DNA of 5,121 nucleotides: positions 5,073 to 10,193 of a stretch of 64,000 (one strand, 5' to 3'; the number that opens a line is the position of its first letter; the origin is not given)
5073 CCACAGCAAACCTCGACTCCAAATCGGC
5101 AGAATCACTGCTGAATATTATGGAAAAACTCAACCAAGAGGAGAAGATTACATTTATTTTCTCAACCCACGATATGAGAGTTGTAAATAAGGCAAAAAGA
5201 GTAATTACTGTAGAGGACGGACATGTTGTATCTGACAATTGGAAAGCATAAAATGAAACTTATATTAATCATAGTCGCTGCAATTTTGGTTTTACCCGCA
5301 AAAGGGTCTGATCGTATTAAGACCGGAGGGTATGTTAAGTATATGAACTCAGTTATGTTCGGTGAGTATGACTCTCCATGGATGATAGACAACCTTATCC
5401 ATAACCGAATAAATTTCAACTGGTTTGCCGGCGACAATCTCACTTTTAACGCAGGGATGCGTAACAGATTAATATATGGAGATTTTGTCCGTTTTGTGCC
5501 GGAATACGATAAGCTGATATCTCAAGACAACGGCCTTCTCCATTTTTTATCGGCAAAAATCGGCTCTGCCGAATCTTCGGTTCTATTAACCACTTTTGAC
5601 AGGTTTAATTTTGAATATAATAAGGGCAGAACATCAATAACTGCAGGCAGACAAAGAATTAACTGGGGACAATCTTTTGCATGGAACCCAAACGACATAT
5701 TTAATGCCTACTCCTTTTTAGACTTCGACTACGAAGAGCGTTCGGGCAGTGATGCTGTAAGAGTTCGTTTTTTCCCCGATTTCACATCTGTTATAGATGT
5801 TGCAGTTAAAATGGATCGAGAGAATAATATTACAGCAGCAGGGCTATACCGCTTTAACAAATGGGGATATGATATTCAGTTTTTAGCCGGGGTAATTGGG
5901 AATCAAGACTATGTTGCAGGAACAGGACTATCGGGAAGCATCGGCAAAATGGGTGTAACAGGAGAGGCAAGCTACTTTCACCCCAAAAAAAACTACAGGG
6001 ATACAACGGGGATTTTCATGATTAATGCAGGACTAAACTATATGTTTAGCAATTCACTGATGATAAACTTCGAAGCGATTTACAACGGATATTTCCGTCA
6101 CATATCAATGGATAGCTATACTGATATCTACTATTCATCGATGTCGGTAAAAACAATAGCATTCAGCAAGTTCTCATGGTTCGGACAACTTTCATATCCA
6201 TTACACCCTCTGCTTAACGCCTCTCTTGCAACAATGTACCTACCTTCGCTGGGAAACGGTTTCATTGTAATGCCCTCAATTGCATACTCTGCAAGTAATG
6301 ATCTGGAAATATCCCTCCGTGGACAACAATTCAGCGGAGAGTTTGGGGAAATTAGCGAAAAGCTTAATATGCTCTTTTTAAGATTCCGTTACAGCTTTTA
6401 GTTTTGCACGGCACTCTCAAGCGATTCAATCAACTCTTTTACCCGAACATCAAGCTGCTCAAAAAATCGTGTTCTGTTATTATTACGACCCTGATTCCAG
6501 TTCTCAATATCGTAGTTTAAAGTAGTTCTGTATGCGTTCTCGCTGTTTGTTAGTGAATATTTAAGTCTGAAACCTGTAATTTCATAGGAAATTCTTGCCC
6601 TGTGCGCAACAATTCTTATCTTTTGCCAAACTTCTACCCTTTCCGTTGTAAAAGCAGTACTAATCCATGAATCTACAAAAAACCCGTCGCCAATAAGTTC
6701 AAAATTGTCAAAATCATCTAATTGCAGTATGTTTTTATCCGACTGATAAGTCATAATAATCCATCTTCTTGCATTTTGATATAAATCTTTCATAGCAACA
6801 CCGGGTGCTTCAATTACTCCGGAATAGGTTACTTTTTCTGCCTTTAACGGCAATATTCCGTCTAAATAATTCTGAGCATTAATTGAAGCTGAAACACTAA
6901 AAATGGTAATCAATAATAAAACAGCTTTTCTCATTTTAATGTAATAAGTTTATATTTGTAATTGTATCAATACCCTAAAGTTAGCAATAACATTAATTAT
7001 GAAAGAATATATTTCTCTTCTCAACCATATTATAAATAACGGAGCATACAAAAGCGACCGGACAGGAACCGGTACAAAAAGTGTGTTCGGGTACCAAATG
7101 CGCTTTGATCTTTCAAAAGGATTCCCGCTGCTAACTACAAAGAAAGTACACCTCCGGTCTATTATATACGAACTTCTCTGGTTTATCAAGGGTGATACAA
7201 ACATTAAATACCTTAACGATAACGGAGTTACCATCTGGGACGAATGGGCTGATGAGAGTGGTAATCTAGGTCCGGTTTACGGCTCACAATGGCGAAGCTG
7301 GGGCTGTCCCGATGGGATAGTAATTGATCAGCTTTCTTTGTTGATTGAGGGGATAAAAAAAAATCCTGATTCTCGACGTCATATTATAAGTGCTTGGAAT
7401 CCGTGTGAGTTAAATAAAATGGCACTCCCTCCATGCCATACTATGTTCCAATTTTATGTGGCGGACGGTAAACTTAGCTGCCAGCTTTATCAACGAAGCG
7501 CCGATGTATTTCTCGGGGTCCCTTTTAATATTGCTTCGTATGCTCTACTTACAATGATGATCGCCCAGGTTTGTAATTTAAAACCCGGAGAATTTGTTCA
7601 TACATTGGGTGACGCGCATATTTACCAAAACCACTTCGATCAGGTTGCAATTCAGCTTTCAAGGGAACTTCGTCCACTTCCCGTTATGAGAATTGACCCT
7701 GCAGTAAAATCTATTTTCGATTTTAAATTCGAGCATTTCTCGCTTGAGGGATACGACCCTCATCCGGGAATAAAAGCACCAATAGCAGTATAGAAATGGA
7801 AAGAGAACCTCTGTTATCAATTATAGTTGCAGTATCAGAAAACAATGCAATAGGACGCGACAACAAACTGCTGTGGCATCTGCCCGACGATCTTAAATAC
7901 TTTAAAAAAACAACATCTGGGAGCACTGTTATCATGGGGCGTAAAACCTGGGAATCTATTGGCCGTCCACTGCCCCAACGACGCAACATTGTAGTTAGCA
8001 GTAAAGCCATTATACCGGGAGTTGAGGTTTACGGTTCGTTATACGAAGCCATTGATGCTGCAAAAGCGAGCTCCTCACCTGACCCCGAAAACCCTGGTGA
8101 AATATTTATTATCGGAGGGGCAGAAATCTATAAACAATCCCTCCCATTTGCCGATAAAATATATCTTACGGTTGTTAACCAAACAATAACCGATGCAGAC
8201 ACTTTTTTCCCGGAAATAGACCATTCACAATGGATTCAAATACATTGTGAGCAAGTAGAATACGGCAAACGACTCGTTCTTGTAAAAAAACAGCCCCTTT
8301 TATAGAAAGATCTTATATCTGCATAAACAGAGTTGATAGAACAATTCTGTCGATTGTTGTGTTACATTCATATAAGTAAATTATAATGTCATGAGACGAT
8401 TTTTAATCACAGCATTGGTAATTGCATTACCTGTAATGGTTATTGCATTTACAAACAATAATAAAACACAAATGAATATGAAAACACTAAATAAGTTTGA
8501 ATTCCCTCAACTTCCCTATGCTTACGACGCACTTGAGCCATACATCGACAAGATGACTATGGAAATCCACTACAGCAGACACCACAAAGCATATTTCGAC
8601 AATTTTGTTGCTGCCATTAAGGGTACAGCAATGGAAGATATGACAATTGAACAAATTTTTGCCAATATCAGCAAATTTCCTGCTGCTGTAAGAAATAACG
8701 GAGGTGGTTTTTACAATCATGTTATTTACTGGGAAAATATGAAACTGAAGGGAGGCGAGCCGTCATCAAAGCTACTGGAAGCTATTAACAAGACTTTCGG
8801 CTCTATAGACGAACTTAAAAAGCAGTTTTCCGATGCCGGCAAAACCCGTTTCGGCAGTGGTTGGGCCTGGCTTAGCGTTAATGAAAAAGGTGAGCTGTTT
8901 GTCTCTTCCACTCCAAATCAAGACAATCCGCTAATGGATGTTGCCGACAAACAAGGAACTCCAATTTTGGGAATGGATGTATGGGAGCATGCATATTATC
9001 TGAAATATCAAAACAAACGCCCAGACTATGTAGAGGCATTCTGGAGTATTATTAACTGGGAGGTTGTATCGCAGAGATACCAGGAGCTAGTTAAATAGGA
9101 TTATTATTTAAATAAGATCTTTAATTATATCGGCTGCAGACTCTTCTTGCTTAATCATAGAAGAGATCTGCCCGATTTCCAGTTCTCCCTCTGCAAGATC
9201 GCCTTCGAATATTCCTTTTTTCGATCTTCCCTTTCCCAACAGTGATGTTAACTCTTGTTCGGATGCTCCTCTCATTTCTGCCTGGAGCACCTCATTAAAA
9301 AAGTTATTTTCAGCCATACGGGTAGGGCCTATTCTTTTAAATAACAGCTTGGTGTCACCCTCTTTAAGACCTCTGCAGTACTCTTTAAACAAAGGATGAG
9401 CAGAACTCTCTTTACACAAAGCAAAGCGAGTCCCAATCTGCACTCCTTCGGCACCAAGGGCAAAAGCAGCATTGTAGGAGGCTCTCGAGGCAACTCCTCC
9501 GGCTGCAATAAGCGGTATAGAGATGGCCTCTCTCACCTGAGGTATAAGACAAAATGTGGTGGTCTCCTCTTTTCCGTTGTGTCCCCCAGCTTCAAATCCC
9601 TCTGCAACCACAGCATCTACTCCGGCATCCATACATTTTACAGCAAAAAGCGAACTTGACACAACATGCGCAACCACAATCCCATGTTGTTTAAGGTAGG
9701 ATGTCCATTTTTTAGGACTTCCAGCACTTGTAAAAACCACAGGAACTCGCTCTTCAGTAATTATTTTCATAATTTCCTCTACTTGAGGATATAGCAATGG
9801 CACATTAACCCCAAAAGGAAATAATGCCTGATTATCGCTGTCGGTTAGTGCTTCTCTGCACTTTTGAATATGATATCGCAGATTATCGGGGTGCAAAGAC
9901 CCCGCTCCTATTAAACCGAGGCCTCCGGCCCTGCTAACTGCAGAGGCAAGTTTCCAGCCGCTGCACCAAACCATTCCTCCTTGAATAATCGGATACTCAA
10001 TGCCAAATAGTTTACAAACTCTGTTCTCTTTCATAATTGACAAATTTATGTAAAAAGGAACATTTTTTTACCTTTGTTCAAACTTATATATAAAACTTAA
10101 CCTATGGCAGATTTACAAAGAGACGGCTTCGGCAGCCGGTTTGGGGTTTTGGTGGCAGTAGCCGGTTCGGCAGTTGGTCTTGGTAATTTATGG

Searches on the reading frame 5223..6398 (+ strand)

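Call 6: search_protein_families(library=pfam, proteins=[window:5223-6398:+], max_evalue=1)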
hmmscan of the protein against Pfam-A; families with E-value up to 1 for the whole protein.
window:5223-6398:+ (392 aa): 1 family
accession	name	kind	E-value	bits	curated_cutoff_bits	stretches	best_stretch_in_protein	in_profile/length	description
PF13505.12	OMP_b-brl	-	0.11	13.1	28.7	1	208-301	77-161/175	Outer membrane protein beta-barrel domain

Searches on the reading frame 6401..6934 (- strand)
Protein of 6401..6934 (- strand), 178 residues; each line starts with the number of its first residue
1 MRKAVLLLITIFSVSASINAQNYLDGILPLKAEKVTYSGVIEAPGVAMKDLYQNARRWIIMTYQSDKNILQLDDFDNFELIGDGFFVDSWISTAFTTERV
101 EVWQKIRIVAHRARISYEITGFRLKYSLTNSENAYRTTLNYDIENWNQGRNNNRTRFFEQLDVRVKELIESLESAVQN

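Call 49: search_protein_families(library=pfam, proteins=[window:6401-6934:-], max_evalue=0.0001)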
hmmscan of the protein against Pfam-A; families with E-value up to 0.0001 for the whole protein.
window:6401-6934:- (178 aa): 1 family
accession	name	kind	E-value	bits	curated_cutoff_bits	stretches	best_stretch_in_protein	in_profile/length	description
PF14730.11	DUF4468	-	3.2e-07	31.1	22.6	1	37-126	1-92/92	Domain of unknown function (DUF4468) with TBP-like fold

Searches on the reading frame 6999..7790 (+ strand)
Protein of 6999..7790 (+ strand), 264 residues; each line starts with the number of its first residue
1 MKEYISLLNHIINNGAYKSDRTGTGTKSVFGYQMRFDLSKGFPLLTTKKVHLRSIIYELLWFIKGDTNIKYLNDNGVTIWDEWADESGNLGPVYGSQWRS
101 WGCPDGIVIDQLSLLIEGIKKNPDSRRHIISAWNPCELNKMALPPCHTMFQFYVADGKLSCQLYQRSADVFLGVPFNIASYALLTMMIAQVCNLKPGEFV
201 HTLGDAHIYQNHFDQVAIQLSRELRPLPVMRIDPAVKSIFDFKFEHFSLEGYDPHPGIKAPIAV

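Call 49: search_protein_families(library=pfam, proteins=[window:6999-7790:+], max_evalue=0.0001)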
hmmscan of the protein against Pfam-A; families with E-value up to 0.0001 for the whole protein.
window:6999-7790:+ (264 aa): 1 family
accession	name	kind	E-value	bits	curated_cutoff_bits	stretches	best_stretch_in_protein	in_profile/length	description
PF00303.24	Thymidylat_synt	-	2.7e-126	420.6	24.3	1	2-264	1-266/266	Thymidylate synthase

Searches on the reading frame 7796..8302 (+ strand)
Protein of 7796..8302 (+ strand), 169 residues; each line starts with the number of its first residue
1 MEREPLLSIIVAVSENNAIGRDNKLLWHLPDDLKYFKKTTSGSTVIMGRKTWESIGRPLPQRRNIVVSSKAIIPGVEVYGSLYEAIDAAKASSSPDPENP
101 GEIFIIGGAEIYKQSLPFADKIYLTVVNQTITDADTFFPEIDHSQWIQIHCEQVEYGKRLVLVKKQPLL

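Call 49: search_protein_families(library=pfam, proteins=[window:7796-8302:+], max_evalue=0.0001)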
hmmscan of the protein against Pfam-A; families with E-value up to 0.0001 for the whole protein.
window:7796-8302:+ (169 aa): 1 family
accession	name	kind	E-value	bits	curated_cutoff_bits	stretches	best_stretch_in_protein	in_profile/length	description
PF00186.24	DHFR_1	-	5.9e-52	176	25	1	7-155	2-143/159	Dihydrofolate reductase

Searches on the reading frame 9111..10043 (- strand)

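Call 49: search_protein_families(library=pfam, proteins=[window:9111-10043:-], max_evalue=0.0001)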
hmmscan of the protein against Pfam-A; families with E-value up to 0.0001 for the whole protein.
window:9111-10043:- (311 aa): 2 families
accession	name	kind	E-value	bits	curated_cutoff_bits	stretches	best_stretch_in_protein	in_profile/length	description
PF03060.21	NMO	-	6.7e-59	200.4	28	2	93-311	107-329/331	Nitronate monooxygenase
PF00478.31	IMPDH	-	1.3e-09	38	25.6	1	8-220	26-252/345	IMP dehydrogenase / GMP reductase domain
